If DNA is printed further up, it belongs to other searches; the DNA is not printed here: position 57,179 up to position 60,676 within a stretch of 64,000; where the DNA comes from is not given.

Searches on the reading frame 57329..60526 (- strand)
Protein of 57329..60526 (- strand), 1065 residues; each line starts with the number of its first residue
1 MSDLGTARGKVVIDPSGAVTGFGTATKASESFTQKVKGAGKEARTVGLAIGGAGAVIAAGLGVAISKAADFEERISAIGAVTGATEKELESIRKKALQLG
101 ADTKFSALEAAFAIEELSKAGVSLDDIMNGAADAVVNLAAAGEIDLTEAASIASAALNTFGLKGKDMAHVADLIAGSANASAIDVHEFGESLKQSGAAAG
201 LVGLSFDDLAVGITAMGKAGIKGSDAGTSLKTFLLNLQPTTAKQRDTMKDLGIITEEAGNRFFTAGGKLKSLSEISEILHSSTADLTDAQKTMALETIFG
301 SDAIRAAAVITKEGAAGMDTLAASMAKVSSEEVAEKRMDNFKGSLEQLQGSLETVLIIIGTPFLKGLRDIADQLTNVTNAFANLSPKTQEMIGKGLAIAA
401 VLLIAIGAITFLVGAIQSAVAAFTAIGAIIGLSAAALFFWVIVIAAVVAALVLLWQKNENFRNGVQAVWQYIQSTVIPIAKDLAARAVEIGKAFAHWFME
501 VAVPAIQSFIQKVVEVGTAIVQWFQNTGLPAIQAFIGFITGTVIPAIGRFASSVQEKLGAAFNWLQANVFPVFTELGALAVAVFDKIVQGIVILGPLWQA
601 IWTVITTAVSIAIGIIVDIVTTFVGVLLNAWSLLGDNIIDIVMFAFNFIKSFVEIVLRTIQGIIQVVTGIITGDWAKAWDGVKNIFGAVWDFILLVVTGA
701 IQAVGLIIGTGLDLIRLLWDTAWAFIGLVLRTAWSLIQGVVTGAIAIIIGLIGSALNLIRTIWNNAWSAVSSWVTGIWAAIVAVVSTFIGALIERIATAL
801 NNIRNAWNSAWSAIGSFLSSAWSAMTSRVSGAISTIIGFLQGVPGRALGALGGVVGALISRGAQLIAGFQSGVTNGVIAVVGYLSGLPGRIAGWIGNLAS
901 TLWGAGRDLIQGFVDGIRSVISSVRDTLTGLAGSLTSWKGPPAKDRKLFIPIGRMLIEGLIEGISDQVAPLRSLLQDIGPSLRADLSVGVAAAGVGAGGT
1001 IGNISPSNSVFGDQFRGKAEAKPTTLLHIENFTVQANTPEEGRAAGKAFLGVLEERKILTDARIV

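Call 89: search_protein_families(library=phrogs, proteins=[window:57329-60526:-], max_evalue=0.001)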
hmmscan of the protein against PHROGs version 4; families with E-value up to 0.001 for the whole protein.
window:57329-60526:- (1065 aa): 37 families (the best 25 are shown)
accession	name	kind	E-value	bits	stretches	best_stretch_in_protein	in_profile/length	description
phrog_1533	-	tail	1.8e-99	335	1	24-458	207-672/1688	tail length tape measure protein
phrog_1272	-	tail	5.9e-93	313.6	1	26-937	221-1076/1606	tail length tape measure protein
phrog_58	-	tail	3.6e-90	305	2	35-716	290-927/1544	tail length tape measure protein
phrog_4704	-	tail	2.8e-88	298.2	1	22-430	172-573/625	tail length tape measure protein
phrog_5218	-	unknown function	1.8e-87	295.8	1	22-459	182-664/1599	-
phrog_5493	-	tail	3.3e-82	278.3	2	26-433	28-444/1102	tail length tape measure protein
phrog_991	-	tail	7.1e-72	243.7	3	26-483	249-702/1966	tail length tape measure protein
phrog_28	-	tail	1.1e-68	233.8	1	33-509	250-706/1228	tail length tape measure protein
phrog_167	-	tail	6e-65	220.8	1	20-859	242-1000/1555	tail length tape measure protein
phrog_9696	-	tail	5.3e-61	207.7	1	19-354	36-346/1415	tail length tape measure protein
phrog_1293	-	tail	8.5e-49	167.3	1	24-437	137-559/1424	tail length tape measure protein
phrog_305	-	tail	4.3e-46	159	2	873-990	639-760/1001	tail length tape measure protein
phrog_19074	-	unknown function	1.8e-41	143.1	1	55-378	142-459/1384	-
phrog_36752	-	unknown function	3.7e-34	118.7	1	4-437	7-436/1078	-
phrog_38390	-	tail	2.9e-29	102.8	1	8-429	5-407/1029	tail length tape measure protein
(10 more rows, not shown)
